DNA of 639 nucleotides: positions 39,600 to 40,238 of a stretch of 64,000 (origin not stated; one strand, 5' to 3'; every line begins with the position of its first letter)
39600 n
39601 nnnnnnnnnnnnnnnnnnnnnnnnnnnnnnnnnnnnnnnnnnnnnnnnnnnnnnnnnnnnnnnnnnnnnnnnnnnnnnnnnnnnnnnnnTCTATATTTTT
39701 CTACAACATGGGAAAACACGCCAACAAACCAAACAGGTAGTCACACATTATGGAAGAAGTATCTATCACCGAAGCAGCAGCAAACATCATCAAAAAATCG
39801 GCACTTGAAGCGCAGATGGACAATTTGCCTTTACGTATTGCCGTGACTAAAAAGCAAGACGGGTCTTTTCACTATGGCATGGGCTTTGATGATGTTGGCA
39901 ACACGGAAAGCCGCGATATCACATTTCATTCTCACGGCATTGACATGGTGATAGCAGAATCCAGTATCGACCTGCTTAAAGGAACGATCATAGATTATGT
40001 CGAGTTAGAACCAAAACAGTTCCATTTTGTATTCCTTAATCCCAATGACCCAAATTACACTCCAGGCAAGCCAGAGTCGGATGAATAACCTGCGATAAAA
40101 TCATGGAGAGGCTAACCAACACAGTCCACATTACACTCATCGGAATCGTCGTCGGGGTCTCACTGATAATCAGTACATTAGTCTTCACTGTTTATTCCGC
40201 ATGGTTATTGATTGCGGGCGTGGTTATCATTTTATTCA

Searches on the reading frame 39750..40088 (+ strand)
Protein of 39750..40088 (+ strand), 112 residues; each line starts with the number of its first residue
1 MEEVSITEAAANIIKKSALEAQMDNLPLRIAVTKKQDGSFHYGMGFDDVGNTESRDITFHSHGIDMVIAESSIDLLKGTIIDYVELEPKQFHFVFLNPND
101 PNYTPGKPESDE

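Call 49: search_protein_families(library=pfam, proteins=[window:39750-40088:+], max_evalue=0.00001)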
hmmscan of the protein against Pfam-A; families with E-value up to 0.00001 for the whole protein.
window:39750-40088:+ (112 aa): 1 family
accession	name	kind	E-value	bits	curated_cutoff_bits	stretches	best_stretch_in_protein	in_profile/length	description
PF01521.26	Fe-S_biosyn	-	3e-06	27.9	26.3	1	3-98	2-100/110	Iron-sulphur cluster biosynthesis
